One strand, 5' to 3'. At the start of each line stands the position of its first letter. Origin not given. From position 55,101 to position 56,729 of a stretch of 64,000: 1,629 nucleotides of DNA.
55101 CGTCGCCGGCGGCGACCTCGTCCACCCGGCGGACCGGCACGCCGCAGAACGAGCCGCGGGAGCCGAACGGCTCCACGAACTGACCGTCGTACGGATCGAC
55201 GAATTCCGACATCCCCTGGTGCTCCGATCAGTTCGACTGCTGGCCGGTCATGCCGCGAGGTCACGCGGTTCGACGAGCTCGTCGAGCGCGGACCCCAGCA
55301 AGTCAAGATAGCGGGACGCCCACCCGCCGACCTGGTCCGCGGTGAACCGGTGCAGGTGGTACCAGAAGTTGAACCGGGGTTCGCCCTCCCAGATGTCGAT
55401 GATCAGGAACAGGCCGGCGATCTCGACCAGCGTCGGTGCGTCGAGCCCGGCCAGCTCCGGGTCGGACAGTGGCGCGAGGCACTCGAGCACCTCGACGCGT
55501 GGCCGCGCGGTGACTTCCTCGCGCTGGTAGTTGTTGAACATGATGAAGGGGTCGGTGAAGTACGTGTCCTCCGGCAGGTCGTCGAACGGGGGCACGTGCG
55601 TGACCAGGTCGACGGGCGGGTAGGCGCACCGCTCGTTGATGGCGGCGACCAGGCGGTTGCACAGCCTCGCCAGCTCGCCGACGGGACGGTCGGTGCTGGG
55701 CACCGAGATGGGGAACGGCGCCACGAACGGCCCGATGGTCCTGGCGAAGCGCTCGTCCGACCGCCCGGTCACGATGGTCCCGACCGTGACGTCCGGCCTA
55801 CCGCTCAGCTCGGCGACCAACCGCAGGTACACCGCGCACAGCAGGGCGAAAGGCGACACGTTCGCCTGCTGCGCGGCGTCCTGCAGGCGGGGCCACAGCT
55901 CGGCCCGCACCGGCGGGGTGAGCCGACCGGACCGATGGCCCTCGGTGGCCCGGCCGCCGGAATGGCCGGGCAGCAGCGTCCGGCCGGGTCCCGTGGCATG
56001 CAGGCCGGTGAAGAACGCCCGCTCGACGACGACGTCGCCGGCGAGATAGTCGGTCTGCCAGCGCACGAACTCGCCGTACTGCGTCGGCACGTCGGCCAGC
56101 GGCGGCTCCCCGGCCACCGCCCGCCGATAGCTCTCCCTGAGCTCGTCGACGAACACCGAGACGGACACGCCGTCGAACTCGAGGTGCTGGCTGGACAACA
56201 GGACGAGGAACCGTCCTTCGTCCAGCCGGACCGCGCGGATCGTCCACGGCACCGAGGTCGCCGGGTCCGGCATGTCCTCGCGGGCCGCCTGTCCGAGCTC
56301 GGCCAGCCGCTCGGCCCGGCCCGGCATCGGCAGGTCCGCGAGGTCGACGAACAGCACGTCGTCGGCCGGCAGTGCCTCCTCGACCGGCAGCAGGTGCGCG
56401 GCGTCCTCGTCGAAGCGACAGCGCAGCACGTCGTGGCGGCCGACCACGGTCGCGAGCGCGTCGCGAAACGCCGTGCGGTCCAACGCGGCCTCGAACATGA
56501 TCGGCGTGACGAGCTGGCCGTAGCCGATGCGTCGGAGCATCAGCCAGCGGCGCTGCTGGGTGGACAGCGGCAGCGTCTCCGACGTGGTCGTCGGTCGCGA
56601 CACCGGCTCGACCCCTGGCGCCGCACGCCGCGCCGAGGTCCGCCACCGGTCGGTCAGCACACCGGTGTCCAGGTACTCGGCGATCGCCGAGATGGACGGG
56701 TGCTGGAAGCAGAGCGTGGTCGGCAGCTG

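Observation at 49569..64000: Compact hybrid NRPS-PKS gene cluster with an unusual enzyme set that I cannot match to a characterised pathway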

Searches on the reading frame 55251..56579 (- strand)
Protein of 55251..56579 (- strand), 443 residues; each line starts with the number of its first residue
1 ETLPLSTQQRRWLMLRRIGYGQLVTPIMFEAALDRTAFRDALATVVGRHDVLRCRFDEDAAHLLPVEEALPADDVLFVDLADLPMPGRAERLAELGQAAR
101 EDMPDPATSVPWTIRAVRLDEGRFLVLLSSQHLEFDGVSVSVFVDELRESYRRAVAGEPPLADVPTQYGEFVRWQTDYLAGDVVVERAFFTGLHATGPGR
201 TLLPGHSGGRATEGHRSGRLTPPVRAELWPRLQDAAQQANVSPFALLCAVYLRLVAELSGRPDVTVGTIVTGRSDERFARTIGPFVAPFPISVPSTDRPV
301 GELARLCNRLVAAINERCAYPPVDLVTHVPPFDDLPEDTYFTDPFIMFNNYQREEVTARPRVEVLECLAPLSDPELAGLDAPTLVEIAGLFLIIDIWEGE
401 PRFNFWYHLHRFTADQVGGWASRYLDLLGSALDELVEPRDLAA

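Call 48: search_solved_structures(query=window:55251-56579:-, max_evalue=0.01)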
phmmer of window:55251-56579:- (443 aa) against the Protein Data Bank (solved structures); distinct sequences matched with E-value up to 0.01: 45.
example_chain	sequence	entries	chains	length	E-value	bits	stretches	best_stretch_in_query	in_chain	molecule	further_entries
9lcq_A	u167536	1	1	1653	1.9e-22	82.9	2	28-360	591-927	PvdL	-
9up2_A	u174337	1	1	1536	3.9e-22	81.9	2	28-360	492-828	PvdL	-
9lcp_A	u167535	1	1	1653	4.8e-22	81.6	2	28-360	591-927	PvdL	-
9lco_A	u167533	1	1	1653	4.8e-22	81.6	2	28-360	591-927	PvdL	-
6oyf_A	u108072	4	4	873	1.5e-19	73.3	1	4-316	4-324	Txo1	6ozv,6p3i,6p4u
4znm_A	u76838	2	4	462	5e-15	58.5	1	31-292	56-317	C-domain type II peptide synthetase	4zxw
6p1j_A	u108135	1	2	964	8.5e-15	57.7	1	4-315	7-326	Txo2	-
4tx2_B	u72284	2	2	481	3e-13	52.6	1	2-300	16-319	Non-ribosomal peptide synthetase | Peptide synthetase, module 7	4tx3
2jgp_A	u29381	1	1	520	5.2e-13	51.8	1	4-361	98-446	TYROCIDINE SYNTHETASE 3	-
8z0q_C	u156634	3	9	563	1.2e-12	50.6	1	3-349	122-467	Special condensation domain in NRPS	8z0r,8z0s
6m7l_B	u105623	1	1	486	1.5e-12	50.3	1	3-287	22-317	Putative non-ribosomal peptide synthetase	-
9rde_A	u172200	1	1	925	3.2e-12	49.2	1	27-293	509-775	Bacitracin synthase 3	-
5u89_A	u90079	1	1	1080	2.7e-11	46.2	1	1-300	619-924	Amino acid adenylation domain protein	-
8hlk_A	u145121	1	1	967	2.8e-11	46.1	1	25-360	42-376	Microcystin synthetase B (Fragment)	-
8fx6_A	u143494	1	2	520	4.5e-11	45.4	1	8-313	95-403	PCP-C didomain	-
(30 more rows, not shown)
